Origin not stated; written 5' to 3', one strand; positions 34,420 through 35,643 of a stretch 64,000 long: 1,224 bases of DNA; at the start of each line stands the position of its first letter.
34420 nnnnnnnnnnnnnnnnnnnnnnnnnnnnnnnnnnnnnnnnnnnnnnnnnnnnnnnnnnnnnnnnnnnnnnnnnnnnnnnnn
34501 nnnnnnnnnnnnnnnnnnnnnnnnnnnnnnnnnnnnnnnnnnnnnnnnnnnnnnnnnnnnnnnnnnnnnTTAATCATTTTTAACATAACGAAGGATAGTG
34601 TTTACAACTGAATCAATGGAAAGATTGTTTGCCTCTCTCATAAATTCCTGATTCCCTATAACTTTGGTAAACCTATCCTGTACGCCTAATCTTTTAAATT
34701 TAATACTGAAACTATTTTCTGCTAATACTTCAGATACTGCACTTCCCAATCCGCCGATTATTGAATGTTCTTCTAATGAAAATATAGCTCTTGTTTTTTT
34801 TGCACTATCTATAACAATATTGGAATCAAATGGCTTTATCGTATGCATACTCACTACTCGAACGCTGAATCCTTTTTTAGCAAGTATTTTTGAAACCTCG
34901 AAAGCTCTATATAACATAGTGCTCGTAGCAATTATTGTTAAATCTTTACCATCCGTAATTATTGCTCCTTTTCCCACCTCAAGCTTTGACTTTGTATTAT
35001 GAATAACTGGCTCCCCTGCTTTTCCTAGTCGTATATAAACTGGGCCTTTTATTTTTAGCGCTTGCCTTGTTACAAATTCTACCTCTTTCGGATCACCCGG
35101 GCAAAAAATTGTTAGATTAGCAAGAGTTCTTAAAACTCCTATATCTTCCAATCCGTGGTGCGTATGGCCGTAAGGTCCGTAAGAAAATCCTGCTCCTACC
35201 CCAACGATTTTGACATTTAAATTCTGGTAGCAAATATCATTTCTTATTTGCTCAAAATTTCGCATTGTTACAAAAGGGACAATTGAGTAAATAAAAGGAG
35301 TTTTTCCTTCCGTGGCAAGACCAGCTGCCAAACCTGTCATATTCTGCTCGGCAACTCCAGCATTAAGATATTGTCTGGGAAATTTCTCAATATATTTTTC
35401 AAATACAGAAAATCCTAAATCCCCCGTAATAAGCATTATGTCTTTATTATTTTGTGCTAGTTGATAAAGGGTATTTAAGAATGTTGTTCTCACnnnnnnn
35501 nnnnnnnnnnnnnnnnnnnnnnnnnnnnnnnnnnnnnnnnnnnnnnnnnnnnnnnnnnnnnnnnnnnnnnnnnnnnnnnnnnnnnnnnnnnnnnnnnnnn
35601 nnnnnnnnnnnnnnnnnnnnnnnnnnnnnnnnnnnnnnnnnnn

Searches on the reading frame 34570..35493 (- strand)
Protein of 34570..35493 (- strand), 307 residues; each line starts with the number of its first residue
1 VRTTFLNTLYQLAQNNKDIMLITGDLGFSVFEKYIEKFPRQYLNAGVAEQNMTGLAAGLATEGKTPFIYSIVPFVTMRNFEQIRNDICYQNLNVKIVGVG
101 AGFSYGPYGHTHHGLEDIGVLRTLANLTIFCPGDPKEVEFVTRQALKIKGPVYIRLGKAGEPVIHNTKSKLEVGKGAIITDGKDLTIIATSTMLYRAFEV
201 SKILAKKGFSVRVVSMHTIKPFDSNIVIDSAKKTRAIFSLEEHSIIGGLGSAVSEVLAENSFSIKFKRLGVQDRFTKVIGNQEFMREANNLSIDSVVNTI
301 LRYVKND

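Call 18: search_protein_families(library=pfam, proteins=[window:34570-35493:-], max_evalue=0.0001)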
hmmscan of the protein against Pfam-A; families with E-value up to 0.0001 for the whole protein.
window:34570-35493:- (307 aa): 3 families
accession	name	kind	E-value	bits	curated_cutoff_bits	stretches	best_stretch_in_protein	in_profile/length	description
PF02779.29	Transket_pyr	-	5.3e-31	108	27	1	1-158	5-169/174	Transketolase, pyrimidine binding domain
PF02780.25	Transketolase_C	-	4.7e-27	94.8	25.9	1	174-274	1-104/124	Transketolase, C-terminal domain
PF22613.1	Transketolase_C_1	-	2.2e-05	25.1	27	1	182-225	11-54/113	Transketolase-like TK C-terminal domain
